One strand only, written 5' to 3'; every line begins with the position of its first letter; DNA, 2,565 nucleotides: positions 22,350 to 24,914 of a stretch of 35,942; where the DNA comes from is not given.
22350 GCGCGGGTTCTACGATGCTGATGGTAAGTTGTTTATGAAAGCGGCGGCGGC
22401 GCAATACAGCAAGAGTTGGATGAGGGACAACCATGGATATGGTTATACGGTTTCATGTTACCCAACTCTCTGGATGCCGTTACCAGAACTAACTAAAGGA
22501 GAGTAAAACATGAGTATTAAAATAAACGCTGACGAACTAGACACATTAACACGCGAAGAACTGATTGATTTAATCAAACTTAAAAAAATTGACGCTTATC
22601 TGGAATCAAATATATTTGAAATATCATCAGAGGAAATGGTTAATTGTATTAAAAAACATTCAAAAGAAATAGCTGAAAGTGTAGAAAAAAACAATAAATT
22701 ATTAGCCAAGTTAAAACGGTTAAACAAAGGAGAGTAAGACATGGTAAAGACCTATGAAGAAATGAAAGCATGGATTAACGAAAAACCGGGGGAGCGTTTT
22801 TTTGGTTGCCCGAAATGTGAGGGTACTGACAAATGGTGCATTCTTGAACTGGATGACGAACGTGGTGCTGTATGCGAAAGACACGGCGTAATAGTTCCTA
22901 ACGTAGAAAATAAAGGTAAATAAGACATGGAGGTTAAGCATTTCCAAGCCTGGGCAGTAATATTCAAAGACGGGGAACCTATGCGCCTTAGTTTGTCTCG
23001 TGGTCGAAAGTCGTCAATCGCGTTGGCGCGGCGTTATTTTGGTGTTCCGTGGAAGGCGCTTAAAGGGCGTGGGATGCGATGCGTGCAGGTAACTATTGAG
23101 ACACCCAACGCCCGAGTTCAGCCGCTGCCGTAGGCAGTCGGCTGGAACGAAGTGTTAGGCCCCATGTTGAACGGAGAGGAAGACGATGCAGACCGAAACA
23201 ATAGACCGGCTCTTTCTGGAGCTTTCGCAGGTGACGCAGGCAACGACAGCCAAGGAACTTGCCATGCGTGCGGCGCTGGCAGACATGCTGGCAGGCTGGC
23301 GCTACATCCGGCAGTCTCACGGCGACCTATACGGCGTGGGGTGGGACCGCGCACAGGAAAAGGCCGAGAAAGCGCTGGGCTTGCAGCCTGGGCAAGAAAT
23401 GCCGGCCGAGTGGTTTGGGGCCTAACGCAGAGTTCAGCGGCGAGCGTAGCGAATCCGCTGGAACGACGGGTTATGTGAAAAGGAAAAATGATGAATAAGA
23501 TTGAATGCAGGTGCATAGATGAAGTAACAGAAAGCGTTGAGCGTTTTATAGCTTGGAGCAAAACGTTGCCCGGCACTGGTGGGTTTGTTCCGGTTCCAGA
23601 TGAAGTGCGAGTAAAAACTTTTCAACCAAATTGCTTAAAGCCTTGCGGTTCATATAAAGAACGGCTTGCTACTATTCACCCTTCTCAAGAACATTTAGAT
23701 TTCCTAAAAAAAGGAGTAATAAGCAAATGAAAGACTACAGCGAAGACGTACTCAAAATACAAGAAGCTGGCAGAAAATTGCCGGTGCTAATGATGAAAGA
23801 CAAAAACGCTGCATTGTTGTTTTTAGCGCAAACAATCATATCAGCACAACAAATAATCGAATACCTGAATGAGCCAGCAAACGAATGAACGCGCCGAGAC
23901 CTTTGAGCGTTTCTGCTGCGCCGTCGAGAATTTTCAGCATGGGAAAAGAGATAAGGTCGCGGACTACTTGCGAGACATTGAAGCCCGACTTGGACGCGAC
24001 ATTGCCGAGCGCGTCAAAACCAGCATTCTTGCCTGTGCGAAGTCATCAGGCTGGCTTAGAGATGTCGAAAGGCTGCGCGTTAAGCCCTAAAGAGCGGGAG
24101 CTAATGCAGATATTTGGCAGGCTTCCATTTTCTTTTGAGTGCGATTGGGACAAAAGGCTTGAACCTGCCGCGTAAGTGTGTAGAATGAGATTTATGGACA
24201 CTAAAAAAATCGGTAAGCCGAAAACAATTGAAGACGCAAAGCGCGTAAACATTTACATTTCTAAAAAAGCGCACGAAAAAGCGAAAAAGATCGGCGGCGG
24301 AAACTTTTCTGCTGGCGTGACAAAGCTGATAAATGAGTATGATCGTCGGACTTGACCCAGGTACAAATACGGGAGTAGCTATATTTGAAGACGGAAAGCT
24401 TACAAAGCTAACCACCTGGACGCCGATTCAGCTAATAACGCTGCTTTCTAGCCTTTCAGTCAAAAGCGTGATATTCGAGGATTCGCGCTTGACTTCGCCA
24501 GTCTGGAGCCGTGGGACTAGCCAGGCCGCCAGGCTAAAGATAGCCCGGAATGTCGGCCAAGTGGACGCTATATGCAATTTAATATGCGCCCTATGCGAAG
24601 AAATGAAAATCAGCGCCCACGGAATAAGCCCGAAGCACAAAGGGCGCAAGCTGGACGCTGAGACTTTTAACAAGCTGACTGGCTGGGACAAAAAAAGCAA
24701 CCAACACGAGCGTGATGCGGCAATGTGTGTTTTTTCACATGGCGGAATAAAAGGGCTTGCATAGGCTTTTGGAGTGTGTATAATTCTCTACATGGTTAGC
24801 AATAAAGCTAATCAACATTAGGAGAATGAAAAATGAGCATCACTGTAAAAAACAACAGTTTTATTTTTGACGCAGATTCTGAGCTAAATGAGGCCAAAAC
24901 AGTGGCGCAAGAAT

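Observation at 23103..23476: Integron-style gene cassette bounded by two canonical attC-like sites in a phage genome with no integron integrase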

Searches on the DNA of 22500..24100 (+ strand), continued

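Call 69: search_dna_similar(query=window:23420-23476:+, collection=phages, mode=distant, max_evalue=1, max_rows=30)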
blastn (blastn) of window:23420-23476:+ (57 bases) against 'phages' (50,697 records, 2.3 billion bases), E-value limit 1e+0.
Records with a match: 23; places in all: 23; records where one place covers at least 80% of the query: 0.
Best place of each record, by identity: 80-90% 23.
By first word of the organism name: Pseudomonas 22; Mycobacterium 1.
By host as written in the record: Pseudomonas aeruginosa 19; Pseudomonas aeruginosa F002 2; Pseudomonas aeruginosa PAO1 1; Mycobacterium smegmatis mc2 155 1.
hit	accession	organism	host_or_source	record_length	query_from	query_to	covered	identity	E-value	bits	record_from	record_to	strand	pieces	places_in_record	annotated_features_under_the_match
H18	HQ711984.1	Pseudomonas phage phi297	Pseudomonas aeruginosa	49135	19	55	65%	83.8%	4e-1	37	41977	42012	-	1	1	hypothetical protein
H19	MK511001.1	Pseudomonas phage vB_Pae_CF23a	Pseudomonas aeruginosa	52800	19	55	65%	83.8%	4e-1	37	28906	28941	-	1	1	hypothetical protein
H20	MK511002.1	Pseudomonas phage vB_Pae_CF57a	Pseudomonas aeruginosa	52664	19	55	65%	83.8%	4e-1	37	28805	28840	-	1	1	hypothetical protein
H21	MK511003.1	Pseudomonas phage vB_Pae_CF65a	Pseudomonas aeruginosa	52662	19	55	65%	83.8%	4e-1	37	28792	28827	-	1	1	hypothetical protein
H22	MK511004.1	Pseudomonas phage vB_Pae_CF74b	Pseudomonas aeruginosa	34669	19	55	65%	83.8%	4e-1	37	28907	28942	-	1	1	hypothetical protein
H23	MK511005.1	Pseudomonas phage vB_Pae_CF81a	Pseudomonas aeruginosa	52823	19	55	65%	83.8%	4e-1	37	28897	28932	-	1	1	hypothetical protein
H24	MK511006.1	Pseudomonas phage vB_Pae_CF118a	Pseudomonas aeruginosa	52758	19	55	65%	83.8%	4e-1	37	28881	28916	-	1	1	hypothetical protein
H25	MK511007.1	Pseudomonas phage vB_Pae_CF121b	Pseudomonas aeruginosa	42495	19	55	65%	83.8%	4e-1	37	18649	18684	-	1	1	hypothetical protein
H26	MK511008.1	Pseudomonas phage vB_Pae_CF124b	Pseudomonas aeruginosa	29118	19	55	65%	83.8%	4e-1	37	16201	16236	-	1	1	hypothetical protein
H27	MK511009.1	Pseudomonas phage vB_Pae_CF136b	Pseudomonas aeruginosa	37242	19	55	65%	83.8%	4e-1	37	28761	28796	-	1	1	hypothetical protein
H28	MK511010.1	Pseudomonas phage vB_Pae_CF177c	Pseudomonas aeruginosa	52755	19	55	65%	83.8%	4e-1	37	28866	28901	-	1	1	hypothetical protein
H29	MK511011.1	Pseudomonas phage vB_Pae_CF213a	Pseudomonas aeruginosa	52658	19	55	65%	83.8%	4e-1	37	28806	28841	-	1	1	hypothetical protein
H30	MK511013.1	Pseudomonas phage vB_Pae_BR161a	Pseudomonas aeruginosa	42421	19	55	65%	83.8%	4e-1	37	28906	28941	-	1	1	hypothetical protein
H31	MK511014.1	Pseudomonas phage vB_Pae_BR243a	Pseudomonas aeruginosa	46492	19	55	65%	83.8%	4e-1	37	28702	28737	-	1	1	hypothetical protein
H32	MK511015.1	Pseudomonas phage vB_Pae_BR313c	Pseudomonas aeruginosa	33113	19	55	65%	83.8%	4e-1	37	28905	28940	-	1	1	hypothetical protein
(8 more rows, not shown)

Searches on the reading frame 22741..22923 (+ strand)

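Call 13: search_protein_families(library=pfam, proteins=[window:22741-22923:+], max_evalue=0.1)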
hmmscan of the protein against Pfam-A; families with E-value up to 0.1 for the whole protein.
window:22741-22923:+ (60 aa): 1 family
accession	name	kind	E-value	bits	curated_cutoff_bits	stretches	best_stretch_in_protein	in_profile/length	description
PF23733.2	GRXCR1-2_C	-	0.013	15.8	26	1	17-51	6-41/47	GRXCR1/2, C-terminal domain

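Call 63: search_protein_families(library=phrogs, proteins=[window:22741-22923:+], max_evalue=0.001)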
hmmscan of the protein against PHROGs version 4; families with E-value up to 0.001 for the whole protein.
window:22741-22923:+ (60 aa): 0 families

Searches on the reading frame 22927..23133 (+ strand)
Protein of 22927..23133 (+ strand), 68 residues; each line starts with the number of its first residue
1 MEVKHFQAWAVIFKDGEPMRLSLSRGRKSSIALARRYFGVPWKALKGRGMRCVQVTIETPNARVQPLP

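Call 13: search_protein_families(library=pfam, proteins=[window:22927-23133:+], max_evalue=0.1)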
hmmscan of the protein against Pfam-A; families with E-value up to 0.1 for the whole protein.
window:22927-23133:+ (68 aa): 0 families

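Call 63: search_protein_families(library=phrogs, proteins=[window:22927-23133:+], max_evalue=0.001)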
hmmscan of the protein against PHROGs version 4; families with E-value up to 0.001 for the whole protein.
window:22927-23133:+ (68 aa): 0 families

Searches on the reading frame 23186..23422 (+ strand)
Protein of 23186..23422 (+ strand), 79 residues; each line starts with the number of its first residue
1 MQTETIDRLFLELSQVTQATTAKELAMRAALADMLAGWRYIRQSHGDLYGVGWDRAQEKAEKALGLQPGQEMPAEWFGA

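Call 10: find_homologous_proteins(query=window:23186-23422:+, max_evalue=0.01)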
Query seq(79 aa) (79 aa): 223 proteins with E <= 0.01 among 238 candidates; the best 120 are listed.
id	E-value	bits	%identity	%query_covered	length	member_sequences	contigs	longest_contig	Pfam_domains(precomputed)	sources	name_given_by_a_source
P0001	2.1e-44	166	99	100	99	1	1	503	-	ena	-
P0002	3.2e-44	166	97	100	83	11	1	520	-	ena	-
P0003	4.3e-43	162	97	100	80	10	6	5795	-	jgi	jgi:hypothetical protein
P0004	1.1e-42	161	96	100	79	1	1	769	-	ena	-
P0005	3.3e-42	159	95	100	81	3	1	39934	-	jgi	jgi:hypothetical protein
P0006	8.5e-42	158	94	100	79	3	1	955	-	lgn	-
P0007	2.3e-39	150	89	100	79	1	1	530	-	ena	-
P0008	4.6e-38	146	87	97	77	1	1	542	-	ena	-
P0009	2.9e-37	144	88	99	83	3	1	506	-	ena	-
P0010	7.2e-37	142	85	99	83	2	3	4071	-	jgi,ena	-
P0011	2.1e-36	141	83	99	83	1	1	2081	-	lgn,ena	-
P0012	9.5e-36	139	82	100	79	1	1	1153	-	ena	-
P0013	2.0e-26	109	89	71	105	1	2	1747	-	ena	-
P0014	2.7e-25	106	74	84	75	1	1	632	-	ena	-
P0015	3.2e-25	106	94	65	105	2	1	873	-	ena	-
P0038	4.0e-13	67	71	57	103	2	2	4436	PF26207.1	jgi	jgi:hypothetical protein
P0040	4.6e-13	67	51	85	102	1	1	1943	PF27050.1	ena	-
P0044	7.5e-13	66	76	48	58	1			PF27050.1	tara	tara:strand:+ start:335 stop:511 length:177 start_codon:yes stop_codon:yes gene_type:complete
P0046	9.3e-13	66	78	51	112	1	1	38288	PF27050.1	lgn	-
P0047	1.3e-12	66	80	51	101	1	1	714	PF27050.1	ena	-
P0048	1.5e-12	65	78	51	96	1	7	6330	PF27050.1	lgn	-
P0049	1.6e-12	65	93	38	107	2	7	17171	PF27050.1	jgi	jgi:hypothetical protein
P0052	2.0e-12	65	76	52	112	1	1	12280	PF27050.1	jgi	-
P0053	2.1e-12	65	69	57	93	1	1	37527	PF27050.1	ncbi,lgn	-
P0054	2.6e-12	65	76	48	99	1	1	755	PF27050.1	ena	-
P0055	3.2e-12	64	59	73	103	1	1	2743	PF27050.1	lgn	-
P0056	3.5e-12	64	77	49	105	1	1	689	PF27050.1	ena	-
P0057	3.9e-12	64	67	54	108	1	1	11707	PF27050.1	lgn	-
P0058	3.9e-12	64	75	41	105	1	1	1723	PF27050.1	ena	-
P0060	6.6e-12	63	71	52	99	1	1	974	PF27050.1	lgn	-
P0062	7.7e-12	63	86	37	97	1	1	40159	PF27050.1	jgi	jgi:hypothetical protein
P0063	8.4e-12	63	72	41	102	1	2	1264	PF27050.1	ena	-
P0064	1.0e-11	63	65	58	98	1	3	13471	PF27050.1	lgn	-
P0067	1.9e-11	62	80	44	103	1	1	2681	PF27050.1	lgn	-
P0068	2.1e-11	62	73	51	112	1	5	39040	PF27050.1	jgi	jgi:hypothetical protein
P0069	2.2e-11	62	79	35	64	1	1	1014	PF27050.1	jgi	jgi:hypothetical protein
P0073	2.8e-11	61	72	54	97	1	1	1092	PF27050.1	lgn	-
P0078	3.3e-11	61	73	51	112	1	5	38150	PF27050.1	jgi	jgi:hypothetical protein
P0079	3.5e-11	61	69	53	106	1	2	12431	PF27050.1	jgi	jgi:hypothetical protein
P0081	4.0e-11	61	80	44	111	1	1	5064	PF27050.1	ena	-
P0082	4.0e-11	61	51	80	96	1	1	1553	PF27050.1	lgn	-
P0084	5.4e-11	60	44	72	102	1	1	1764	PF27050.1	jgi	jgi:hypothetical protein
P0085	5.8e-11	60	66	56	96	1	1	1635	PF27050.1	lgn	-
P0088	7.1e-11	60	71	44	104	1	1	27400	PF27050.1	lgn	-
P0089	9.2e-11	60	71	52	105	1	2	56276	PF27050.1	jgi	jgi:hypothetical protein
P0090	9.6e-11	60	67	53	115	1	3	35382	PF27050.1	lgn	-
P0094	1.8e-10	59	66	56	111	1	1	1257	PF27050.1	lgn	-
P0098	2.4e-10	58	51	70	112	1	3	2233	PF27050.1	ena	-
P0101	2.8e-10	58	56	61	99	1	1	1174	PF27050.1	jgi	-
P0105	4.3e-10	58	67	56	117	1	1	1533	PF14354.14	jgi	jgi:hypothetical protein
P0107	5.6e-10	57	64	53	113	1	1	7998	PF27050.1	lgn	-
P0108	6.7e-10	57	67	53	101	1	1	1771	PF27050.1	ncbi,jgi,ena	jgi:hypothetical protein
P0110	1.2e-9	56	66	52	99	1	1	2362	PF27050.1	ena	-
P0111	1.2e-9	56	72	41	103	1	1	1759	PF27050.1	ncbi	-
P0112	1.2e-9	56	67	53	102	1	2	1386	PF27050.1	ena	-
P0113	1.3e-9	56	66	52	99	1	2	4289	PF27050.1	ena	-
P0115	1.4e-9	56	74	44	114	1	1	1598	PF27050.1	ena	-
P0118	1.6e-9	56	75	41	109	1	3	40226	PF27050.1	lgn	-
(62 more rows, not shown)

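Call 13: search_protein_families(library=pfam, proteins=[window:23186-23422:+], max_evalue=0.1)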
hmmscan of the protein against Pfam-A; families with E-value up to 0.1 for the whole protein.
seq(79 aa): 1 family
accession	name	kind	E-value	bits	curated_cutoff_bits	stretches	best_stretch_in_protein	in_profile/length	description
PF16308.10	DUF4950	-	0.014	15.6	25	1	12-45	34-66/191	Domain of unknown function (DUF4950)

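Call 41: find_encoding_contigs(protein=P0003, flank=3000, max_places=6)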
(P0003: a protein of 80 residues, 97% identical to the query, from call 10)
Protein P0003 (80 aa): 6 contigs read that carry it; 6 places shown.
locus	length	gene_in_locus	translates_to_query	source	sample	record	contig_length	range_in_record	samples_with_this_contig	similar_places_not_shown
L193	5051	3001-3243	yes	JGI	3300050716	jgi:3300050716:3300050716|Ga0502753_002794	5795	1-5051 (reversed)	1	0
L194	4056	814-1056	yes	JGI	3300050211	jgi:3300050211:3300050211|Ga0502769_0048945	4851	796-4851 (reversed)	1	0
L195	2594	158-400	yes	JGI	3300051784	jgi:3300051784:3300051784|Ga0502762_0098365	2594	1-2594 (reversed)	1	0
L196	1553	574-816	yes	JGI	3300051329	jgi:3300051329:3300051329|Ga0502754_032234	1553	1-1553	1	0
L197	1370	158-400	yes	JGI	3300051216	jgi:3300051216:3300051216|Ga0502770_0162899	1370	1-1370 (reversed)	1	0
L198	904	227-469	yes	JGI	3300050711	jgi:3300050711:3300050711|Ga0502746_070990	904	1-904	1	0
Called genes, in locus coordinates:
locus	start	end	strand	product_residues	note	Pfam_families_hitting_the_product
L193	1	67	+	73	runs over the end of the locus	-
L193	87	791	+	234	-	PF02195:ParB_N (weak)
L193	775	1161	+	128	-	-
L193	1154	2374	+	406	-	PF01507:PAPS_reduct, PF11922:DUF3440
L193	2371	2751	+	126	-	-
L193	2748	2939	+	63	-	-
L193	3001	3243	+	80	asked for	-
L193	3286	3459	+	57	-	-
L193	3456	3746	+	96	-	-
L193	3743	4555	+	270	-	PF00145:DNA_methylase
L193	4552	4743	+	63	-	-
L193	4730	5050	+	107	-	?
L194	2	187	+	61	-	PF11922:DUF3440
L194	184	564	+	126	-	-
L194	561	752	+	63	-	-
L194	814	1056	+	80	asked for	-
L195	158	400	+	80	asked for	-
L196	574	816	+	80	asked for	-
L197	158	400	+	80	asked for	-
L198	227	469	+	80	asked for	-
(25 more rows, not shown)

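Call 42: find_encoding_contigs(protein=P0005, flank=3000, max_places=3)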
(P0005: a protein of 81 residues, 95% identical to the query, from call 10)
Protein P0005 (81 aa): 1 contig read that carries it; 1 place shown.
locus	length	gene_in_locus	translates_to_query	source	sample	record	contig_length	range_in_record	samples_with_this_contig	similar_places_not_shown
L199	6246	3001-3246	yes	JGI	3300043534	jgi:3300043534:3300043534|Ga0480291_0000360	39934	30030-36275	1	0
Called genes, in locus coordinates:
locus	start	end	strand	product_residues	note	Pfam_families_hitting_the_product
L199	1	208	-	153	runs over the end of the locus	-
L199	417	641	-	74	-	-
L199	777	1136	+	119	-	-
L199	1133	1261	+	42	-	-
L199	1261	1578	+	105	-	-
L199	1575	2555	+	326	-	PF03837:RecT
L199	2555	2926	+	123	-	PF16786:RecA_dep_nuc, PF05772:NinB (weak)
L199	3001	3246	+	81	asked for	-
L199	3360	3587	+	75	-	-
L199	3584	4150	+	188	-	-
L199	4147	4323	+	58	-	-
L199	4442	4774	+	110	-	PF19905:DUF6378 (weak)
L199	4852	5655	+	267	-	PF01555:N6_N4_Mtase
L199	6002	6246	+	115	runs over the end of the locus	-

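Call 43: find_encoding_contigs(protein=P0010, flank=3000, max_places=4)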
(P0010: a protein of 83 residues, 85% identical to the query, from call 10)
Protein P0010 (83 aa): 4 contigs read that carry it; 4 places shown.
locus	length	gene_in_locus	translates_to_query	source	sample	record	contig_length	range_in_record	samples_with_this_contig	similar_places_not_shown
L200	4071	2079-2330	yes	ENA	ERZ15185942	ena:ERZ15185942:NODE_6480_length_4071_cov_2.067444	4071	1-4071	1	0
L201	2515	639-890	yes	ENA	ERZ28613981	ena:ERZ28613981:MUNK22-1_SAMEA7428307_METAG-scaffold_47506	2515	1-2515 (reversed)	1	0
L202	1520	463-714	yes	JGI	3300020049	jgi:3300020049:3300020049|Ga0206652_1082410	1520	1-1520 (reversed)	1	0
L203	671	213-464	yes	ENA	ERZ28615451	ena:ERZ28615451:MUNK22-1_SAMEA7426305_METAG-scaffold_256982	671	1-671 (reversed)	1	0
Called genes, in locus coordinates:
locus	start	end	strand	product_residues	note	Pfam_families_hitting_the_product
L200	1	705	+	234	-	?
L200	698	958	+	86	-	-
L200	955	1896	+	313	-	-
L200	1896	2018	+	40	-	-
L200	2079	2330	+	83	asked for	-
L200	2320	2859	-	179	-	-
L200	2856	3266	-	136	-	PF00436:SSB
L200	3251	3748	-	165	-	PF05869:Dam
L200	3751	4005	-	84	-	-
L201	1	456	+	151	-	?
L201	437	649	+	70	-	-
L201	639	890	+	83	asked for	-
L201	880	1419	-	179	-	-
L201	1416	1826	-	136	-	PF00436:SSB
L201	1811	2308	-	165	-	PF05869:Dam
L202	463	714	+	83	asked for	-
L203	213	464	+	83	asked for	-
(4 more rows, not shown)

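Call 47: search_protein_families(library=pfam, proteins=[P0046, P0049, P0038, P0105, P0005], max_evalue=0.01)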
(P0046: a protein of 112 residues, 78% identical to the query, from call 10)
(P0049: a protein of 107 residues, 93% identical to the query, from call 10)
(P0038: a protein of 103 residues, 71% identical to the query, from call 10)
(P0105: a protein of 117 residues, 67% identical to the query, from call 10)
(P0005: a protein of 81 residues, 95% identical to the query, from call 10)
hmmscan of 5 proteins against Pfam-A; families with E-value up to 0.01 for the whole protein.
P0046 (112 aa): 0 families

P0049 (107 aa): 0 families

P0038 (103 aa): 0 families

P0105 (117 aa): 1 family
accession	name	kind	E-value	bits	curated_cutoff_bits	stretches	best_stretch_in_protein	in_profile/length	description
PF14354.12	Lar_restr_allev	-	1.4e-13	51.3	28.6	1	3-61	1-57/58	Restriction alleviation protein Lar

P0005 (81 aa): 1 family
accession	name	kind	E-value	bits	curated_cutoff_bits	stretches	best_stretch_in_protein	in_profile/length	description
PF16308.10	DUF4950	-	0.0016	18.6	25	1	14-47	34-66/191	Domain of unknown function (DUF4950)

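Call 63: search_protein_families(library=phrogs, proteins=[window:23186-23422:+], max_evalue=0.001)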
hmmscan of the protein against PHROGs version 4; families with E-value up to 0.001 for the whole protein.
seq(79 aa): 0 families

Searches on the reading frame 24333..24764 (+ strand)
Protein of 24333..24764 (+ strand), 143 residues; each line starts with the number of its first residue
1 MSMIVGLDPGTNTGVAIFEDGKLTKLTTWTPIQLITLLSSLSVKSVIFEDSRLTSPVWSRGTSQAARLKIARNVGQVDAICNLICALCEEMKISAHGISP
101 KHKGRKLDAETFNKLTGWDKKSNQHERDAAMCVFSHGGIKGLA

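Call 18: search_protein_families(library=pfam, proteins=[window:24333-24764:+], max_evalue=0.001)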
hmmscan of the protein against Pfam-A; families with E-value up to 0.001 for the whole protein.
window:24333-24764:+ (143 aa): 1 family
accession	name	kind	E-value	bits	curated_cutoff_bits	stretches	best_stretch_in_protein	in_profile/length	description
PF04312.18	DUF460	-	1.3e-05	25.4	28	0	3-30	32-60/135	Protein of unknown function (DUF460)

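Call 63: search_protein_families(library=phrogs, proteins=[window:24333-24764:+], max_evalue=0.001)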
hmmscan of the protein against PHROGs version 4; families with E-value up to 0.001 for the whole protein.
window:24333-24764:+ (143 aa): 3 families
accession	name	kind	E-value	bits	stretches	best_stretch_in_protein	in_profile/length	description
phrog_1770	-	DNA, RNA and nucleotide metabolism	1.1e-16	62.2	1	1-138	3-128/158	Holliday junction resolvase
phrog_159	-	DNA, RNA and nucleotide metabolism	2.1e-05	24.7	1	1-37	87-123/330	RuvC-like Holliday junction resolvase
phrog_1981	-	unknown function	0.00098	19.8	0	3-24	28-49/217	-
